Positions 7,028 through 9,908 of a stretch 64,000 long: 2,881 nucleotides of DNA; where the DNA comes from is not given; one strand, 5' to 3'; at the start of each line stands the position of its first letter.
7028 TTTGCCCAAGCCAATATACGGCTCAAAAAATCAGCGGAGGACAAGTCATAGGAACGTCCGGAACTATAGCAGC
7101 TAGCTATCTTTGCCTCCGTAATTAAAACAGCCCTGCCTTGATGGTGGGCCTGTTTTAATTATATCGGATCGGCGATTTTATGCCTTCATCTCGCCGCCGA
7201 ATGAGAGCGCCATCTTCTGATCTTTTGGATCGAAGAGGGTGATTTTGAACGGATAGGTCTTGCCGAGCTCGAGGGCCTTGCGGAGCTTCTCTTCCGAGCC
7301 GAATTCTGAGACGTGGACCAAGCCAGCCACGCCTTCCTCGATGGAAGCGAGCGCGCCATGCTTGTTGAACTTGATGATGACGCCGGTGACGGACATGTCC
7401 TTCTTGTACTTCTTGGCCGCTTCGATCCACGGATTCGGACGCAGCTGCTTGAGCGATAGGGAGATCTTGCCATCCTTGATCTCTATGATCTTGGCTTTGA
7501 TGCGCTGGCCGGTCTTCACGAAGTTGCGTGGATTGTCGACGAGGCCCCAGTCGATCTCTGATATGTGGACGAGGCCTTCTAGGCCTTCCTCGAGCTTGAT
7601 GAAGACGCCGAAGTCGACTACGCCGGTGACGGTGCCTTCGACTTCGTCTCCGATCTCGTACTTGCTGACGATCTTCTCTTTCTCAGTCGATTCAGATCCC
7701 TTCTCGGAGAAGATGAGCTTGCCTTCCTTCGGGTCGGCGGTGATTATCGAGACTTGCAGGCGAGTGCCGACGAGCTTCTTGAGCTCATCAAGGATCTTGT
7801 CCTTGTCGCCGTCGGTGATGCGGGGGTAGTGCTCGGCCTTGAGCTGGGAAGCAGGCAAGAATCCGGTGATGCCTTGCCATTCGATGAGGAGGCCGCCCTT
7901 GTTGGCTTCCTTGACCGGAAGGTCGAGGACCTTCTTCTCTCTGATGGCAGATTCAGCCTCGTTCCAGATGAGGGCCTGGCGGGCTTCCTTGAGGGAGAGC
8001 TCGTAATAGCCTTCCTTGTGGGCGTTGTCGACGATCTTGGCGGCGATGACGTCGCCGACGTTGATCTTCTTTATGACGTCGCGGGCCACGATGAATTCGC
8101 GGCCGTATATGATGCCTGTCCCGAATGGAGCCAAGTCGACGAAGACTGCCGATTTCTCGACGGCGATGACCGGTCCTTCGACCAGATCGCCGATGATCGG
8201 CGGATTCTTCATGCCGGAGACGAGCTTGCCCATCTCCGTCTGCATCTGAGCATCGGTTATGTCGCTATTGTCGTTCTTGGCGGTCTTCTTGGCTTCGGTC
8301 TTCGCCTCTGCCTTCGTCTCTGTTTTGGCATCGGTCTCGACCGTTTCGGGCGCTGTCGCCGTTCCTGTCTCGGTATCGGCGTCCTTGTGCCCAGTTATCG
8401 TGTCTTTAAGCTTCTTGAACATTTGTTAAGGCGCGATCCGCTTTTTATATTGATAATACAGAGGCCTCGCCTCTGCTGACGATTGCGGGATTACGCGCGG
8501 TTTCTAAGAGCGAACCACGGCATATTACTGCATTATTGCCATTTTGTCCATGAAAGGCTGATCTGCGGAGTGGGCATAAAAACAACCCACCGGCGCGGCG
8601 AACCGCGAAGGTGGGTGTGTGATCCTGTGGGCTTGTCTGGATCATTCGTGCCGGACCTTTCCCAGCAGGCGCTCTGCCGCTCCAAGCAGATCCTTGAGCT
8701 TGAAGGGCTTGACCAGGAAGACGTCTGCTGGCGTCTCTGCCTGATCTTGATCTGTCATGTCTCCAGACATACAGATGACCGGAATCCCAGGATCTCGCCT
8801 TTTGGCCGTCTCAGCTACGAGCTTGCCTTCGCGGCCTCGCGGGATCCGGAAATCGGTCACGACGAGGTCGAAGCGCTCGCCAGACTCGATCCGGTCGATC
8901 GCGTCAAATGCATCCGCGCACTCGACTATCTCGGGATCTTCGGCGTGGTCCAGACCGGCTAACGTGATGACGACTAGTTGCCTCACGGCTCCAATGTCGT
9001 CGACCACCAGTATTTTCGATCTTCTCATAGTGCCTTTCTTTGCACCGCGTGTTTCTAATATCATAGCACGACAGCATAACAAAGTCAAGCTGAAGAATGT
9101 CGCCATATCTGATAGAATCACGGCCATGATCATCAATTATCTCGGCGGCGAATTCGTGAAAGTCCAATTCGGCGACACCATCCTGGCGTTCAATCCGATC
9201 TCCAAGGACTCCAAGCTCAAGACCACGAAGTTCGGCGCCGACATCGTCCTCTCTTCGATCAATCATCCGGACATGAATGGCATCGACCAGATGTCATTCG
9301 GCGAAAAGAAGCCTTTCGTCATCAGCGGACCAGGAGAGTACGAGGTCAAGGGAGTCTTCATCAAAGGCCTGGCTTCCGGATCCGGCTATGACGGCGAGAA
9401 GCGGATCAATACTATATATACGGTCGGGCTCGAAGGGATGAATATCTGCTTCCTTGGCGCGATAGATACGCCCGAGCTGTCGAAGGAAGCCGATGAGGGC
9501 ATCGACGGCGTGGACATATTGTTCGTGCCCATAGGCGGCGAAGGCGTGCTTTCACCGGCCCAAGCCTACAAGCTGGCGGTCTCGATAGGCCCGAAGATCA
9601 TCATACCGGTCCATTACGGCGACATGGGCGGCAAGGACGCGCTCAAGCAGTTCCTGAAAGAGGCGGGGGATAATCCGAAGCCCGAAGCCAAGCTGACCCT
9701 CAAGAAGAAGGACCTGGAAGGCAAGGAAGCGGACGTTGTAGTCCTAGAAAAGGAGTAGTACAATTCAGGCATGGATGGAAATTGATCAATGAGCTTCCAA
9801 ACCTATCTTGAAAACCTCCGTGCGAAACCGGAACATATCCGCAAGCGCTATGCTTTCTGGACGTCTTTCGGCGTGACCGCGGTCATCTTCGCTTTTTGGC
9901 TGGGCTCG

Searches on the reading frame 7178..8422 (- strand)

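Call 37: search_protein_families(library=pfam, proteins=[window:7178-8422:-], max_evalue=0.001)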
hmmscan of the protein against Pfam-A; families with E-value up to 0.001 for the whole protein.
window:7178-8422:- (414 aa): 4 families
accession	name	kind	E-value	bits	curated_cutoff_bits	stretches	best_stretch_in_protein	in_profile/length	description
PF00575.29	S1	-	1.8e-39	134.4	22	3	254-324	1-73/74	S1 RNA binding domain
PF23459.1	S1_RRP5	-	3.4e-09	37.6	27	0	339-407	1-71/72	RRP5 S1 domain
PF21710.3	Spt6_S1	-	6.7e-05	23.5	27.5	0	343-407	18-85/91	Spt6, S1/OB domain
PF21543.3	CvfB_2nd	-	0.0007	19.9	27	0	261-325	17-75/76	Virulence regulatory factor CvfB, second domain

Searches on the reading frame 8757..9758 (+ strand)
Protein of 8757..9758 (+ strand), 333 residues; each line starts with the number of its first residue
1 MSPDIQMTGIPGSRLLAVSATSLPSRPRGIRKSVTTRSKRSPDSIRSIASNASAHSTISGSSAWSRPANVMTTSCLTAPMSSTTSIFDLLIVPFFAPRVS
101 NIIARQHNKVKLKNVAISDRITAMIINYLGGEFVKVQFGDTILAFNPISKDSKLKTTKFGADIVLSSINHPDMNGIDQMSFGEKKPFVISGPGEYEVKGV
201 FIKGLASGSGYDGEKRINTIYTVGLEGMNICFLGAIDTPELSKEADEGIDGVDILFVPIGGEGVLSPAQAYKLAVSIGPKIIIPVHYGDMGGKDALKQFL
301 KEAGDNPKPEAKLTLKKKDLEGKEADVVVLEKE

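Call 37: search_protein_families(library=pfam, proteins=[window:8757-9758:+], max_evalue=0.001)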
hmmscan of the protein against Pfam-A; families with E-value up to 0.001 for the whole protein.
window:8757-9758:+ (333 aa): 2 families
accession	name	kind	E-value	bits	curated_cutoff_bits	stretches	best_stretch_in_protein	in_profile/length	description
PF13483.12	Lactamase_B_3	-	1.5e-20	74.2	24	1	126-286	2-160/160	Beta-lactamase superfamily domain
PF12706.13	Lactamase_B_2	-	0.00034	20.7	27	1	216-287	123-200/200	Beta-lactamase superfamily domain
